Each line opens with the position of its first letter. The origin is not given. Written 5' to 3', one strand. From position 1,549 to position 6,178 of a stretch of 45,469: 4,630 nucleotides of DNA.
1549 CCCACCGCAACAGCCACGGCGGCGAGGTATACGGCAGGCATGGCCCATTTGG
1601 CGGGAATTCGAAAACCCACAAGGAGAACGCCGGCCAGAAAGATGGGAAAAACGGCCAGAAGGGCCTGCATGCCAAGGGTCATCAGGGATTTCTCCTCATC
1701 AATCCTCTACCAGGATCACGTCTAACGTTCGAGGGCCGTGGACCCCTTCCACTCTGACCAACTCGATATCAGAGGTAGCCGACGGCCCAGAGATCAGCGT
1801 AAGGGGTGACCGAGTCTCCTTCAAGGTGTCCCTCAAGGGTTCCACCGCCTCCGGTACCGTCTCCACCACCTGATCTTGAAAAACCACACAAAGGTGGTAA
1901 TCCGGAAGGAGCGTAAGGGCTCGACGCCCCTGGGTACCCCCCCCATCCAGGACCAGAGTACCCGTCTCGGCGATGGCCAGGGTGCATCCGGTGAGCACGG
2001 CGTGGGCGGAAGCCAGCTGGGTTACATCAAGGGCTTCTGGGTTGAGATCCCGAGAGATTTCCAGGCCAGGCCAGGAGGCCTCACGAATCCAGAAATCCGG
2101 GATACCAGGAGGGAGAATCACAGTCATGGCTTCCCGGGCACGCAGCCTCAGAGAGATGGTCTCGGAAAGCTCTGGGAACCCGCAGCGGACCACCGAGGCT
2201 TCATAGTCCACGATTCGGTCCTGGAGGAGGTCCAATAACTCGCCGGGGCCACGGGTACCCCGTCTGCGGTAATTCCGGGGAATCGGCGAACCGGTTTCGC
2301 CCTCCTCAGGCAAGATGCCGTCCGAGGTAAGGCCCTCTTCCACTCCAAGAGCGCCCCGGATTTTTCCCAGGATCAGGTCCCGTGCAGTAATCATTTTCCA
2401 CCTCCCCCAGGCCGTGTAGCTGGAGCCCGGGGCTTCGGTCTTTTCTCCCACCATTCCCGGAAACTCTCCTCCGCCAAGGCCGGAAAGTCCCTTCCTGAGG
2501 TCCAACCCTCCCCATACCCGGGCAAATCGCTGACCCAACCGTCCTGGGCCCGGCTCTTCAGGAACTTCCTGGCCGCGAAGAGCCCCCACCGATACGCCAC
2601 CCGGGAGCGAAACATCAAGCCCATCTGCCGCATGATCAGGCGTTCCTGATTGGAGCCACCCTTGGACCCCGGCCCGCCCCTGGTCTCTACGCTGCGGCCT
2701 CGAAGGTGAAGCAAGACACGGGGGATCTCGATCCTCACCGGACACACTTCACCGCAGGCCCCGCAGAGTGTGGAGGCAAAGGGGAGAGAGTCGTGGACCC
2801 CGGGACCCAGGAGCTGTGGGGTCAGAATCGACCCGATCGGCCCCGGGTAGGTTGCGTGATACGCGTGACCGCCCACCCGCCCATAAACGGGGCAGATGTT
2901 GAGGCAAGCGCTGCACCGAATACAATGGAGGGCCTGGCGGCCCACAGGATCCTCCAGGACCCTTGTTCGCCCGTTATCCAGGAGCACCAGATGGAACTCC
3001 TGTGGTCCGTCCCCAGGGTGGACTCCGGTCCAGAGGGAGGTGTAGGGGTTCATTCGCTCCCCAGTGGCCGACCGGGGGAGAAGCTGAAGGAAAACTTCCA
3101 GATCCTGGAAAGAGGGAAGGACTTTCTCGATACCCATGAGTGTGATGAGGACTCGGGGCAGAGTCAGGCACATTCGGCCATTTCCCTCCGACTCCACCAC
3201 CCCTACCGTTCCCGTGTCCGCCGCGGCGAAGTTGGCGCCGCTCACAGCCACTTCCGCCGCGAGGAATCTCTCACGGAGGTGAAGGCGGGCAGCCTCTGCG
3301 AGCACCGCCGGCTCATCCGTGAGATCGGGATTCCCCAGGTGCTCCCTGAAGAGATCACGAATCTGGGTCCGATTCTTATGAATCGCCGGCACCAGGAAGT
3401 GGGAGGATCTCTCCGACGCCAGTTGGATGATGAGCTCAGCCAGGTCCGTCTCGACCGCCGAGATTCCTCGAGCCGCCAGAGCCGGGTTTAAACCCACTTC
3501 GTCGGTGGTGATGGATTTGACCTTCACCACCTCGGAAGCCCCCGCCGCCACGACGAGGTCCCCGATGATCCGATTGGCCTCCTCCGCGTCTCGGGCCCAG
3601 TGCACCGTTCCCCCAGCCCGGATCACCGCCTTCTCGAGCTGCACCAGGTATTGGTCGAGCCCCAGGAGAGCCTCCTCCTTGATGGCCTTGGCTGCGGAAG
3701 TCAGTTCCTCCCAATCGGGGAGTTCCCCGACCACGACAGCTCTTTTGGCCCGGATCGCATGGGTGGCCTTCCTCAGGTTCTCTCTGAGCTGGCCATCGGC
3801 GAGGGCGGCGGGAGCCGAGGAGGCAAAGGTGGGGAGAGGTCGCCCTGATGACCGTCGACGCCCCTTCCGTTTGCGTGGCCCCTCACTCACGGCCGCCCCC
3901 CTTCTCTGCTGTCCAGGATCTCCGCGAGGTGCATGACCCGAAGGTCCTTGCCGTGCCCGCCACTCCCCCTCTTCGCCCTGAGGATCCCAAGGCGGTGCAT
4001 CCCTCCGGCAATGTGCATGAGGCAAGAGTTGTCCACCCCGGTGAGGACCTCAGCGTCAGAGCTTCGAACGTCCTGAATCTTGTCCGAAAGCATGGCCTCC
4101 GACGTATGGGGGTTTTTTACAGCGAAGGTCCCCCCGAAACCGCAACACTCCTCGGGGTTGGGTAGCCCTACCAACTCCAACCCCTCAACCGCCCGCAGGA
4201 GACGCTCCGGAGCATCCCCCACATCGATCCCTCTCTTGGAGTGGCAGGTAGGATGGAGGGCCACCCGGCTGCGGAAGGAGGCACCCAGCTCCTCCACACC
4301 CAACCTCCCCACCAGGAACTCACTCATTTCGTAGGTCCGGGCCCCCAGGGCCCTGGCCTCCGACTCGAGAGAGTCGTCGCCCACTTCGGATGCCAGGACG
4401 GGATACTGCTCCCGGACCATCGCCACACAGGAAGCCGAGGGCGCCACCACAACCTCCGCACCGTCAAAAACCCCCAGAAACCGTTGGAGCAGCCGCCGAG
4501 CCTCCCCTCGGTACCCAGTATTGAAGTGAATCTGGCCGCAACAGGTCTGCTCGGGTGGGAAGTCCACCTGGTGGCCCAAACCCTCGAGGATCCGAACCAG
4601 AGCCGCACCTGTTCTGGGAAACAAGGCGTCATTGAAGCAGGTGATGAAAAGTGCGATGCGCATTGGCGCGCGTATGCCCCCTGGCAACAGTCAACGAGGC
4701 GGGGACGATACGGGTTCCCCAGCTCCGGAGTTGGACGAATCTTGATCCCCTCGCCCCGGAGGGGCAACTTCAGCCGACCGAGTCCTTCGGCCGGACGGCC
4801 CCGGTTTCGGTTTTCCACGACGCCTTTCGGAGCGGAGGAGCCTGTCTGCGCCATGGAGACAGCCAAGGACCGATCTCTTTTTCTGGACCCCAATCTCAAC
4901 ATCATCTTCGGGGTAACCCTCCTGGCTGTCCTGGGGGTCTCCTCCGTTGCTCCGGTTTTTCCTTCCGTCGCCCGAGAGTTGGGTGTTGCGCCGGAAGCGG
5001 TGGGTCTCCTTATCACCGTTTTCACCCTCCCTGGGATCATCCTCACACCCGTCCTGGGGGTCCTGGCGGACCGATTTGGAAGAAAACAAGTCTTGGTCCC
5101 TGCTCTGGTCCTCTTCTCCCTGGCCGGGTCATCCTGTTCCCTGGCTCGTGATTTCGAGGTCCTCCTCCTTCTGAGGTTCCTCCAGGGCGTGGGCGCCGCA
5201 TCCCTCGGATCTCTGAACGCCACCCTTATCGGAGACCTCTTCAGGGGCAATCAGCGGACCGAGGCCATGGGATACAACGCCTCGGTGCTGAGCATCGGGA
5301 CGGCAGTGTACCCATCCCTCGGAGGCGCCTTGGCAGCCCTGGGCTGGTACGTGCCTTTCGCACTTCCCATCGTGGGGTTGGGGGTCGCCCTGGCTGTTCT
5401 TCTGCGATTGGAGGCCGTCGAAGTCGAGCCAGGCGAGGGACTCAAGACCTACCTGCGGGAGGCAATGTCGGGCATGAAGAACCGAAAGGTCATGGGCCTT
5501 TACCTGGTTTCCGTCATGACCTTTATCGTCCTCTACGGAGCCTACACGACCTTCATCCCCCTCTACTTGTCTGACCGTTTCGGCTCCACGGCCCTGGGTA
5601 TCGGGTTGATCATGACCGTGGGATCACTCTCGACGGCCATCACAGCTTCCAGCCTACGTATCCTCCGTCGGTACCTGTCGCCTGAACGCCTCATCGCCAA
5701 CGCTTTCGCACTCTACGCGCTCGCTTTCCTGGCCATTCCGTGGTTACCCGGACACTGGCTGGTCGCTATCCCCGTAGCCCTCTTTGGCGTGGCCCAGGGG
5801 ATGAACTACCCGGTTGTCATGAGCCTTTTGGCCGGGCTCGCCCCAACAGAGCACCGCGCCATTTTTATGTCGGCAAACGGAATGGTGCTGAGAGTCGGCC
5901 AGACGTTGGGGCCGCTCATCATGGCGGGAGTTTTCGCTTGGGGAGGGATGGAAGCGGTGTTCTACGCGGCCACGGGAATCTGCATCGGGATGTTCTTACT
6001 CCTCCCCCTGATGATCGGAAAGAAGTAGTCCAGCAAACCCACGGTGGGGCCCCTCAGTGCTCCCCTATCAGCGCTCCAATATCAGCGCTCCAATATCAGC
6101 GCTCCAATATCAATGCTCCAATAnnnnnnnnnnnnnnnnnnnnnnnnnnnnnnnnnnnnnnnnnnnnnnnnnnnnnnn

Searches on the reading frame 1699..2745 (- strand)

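Call 49: search_protein_families(library=pfam, proteins=[window:1699-2745:-], max_evalue=0.001)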
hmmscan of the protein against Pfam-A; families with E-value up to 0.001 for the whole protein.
window:1699-2745:- (348 aa): 1 family
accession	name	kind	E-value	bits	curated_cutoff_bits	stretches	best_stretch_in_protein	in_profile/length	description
PF02589.21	LUD_dom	-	2.8e-23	83.1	22.6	1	243-346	81-189/189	LUD domain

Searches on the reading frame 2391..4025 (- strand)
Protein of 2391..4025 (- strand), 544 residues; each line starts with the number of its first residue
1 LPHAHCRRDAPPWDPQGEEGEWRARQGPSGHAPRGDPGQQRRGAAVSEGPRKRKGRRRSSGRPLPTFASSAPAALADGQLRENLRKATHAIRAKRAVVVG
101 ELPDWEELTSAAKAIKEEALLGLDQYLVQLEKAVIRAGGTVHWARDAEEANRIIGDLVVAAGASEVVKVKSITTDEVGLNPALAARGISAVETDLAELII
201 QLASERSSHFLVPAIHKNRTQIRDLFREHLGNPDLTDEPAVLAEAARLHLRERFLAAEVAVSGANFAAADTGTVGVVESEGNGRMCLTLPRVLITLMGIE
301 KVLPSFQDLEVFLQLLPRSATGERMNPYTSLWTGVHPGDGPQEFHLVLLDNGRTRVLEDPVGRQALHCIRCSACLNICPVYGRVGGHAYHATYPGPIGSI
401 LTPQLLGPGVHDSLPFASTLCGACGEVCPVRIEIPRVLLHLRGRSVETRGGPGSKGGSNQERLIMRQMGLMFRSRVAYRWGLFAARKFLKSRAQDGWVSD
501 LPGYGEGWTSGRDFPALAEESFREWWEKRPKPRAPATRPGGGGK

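Call 48: search_protein_families(library=pfam, proteins=[window:2391-4025:-], max_evalue=0.001)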
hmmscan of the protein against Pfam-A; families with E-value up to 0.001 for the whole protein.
window:2391-4025:- (544 aa): 6 families
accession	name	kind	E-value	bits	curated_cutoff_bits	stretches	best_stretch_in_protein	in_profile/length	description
PF02589.21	LUD_dom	-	3.6e-39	134.9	22.6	1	129-347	3-187/189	LUD domain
PF13183.11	Fer4_8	-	6.2e-12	46.3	27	1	365-432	2-68/68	4Fe-4S dicluster domain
PF11870.13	LutB_C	-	1.5e-10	41.8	26.8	1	454-529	20-86/88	Lactate utilisation protein B, C-terminal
PF13237.11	Fer4_10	-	5e-05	23.6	25.5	0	365-380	6-21/53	4Fe-4S dicluster domain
PF13187.11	Fer4_9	-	0.00017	22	27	0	366-380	35-49/52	4Fe-4S dicluster domain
PF12838.12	Fer4_7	-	0.00027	21.8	27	0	367-431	1-51/52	4Fe-4S dicluster domain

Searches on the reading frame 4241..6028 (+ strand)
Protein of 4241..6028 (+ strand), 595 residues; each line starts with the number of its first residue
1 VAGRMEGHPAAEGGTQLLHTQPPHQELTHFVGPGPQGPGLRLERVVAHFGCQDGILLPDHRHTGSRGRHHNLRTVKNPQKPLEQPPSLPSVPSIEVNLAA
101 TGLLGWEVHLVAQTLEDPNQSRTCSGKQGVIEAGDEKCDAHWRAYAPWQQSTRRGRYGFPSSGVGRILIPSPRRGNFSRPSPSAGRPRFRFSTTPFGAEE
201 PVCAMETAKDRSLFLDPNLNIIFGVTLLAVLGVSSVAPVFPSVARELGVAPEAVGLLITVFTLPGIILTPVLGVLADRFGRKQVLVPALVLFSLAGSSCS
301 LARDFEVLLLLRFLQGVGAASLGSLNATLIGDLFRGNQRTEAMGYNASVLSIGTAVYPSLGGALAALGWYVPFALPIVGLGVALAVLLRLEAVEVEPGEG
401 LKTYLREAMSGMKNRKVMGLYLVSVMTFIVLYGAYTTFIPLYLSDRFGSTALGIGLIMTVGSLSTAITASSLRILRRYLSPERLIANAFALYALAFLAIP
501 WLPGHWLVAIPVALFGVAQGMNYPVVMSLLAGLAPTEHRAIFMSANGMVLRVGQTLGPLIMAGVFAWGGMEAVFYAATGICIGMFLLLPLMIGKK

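Call 48: search_protein_families(library=pfam, proteins=[window:4241-6028:+], max_evalue=0.001)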
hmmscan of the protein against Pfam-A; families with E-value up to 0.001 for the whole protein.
window:4241-6028:+ (595 aa): 5 families
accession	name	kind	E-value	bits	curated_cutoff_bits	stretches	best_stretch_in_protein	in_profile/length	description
PF07690.21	MFS_1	-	4.5e-54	184.1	33.4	2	223-503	2-289/347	Major Facilitator Superfamily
PF12832.13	MFS_1_like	-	1.7e-16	60.7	25.2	1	233-574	15-371/373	MFS_1 like family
PF05977.19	MFS_3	-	4.2e-11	42.4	27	1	246-571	39-367/524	Transmembrane secretion effector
PF06609.19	TRI12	-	0.00011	21.3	23.2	1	234-433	61-257/599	Fungal trichothecene efflux pump (TRI12)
PF00083.30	Sugar_tr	-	0.00024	20.5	22.3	1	255-355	49-152/452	Sugar (and other) transporter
